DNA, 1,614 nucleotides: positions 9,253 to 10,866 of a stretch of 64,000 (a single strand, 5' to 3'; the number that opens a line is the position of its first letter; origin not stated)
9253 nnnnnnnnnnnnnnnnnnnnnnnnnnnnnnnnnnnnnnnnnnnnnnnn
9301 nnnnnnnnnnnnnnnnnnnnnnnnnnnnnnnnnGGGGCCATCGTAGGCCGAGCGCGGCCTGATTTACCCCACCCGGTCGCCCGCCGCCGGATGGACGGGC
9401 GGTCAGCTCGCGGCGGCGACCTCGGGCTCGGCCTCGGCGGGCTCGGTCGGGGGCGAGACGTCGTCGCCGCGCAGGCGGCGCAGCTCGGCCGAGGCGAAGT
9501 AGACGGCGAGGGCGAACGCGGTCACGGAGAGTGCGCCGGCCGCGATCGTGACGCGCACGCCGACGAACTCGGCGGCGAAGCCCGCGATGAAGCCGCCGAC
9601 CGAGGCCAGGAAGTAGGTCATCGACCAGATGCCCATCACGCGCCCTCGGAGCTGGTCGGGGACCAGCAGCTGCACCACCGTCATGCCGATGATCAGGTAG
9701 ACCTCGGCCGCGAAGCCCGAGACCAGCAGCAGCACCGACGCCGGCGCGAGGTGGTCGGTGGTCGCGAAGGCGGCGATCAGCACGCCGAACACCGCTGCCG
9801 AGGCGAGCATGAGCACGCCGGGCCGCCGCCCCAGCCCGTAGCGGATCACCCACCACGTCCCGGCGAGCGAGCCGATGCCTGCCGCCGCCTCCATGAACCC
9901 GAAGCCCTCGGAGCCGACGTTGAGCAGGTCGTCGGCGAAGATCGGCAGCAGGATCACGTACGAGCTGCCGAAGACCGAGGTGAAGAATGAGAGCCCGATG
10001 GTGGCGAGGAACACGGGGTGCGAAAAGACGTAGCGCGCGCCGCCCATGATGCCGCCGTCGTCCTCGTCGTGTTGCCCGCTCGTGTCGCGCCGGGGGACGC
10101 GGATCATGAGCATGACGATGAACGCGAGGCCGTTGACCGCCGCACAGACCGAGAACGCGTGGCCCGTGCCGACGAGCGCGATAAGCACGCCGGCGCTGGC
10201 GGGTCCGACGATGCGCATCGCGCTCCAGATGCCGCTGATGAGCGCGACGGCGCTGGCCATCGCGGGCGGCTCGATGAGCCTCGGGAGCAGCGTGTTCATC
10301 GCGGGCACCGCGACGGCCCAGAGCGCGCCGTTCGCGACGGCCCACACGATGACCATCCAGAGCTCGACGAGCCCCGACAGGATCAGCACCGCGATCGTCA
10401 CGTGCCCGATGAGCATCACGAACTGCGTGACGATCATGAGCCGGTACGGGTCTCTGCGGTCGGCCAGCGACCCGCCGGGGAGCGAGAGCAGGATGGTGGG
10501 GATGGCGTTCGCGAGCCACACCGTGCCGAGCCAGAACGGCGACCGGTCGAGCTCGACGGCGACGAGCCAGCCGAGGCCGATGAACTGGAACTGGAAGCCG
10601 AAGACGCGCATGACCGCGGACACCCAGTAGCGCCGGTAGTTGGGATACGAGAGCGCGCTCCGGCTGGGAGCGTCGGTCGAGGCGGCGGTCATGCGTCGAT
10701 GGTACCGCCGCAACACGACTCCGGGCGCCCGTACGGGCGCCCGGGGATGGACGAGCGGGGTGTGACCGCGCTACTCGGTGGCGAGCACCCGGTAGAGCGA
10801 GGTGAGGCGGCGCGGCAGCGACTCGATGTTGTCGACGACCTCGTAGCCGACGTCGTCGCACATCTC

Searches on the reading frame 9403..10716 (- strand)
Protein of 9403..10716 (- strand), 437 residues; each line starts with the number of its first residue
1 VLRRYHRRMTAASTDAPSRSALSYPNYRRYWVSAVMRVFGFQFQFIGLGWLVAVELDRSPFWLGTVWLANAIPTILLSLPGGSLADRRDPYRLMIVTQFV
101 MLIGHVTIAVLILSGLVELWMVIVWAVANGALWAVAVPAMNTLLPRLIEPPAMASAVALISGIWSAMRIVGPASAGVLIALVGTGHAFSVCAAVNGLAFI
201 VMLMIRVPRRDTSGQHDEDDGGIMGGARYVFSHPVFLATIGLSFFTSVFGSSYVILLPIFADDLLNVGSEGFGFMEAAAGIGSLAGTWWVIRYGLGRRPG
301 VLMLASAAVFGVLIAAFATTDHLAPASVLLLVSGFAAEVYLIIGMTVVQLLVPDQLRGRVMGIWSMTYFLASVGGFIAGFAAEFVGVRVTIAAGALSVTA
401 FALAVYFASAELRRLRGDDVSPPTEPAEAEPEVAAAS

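Call 7: search_protein_families(library=pfam, proteins=[window:9403-10716:-], max_evalue=0.01)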
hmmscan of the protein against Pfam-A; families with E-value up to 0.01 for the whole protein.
window:9403-10716:- (437 aa): 2 families
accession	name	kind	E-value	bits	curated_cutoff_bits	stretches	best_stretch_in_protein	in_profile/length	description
PF05977.19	MFS_3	-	3.4e-37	128.5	27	1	21-420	6-403/524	Transmembrane secretion effector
PF07690.21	MFS_1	-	1.1e-35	123.6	33.4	2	31-371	2-342/347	Major Facilitator Superfamily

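Call 8: search_protein_families(library=ncbifam, proteins=[window:9403-10716:-], max_evalue=0.01)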
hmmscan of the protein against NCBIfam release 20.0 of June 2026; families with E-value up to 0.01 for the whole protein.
window:9403-10716:- (437 aa): 7 families
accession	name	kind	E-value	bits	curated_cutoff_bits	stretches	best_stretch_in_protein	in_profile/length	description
NF007792.0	PRK10489.1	equivalog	4.1e-38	131.5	324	1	25-421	17-411/419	enterobactin transporter EntS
TIGR00900.1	2A0121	subfamily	1.4e-37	129.9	319.6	1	27-383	1-361/364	H+ Antiporter protein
NF012178.0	tet_MFS_V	exception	4.1e-20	72.3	640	1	51-408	33-398/409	tetracycline efflux MFS transporter Tet(V)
TIGR00880.1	2_A_01_02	superfamily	1.7e-10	41.1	131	2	68-205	5-137/141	multidrug resistance protein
NF052575.1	MFS_efflux_Tap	equivalog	4.1e-09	35.9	625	1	34-406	13-392/401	multidrug efflux MFS transporter Tap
NF006386.0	PRK08633.1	equivalog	5.1e-08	31.1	1221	1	57-406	43-405/1147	acyl-[ACP]--phospholipid O-acyltransferase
NF033135.1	cmx_cmrA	equivalog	0.00047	19.4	400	1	88-337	64-304/374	Cmx/CmrA family chloramphenicol efflux MFS transporter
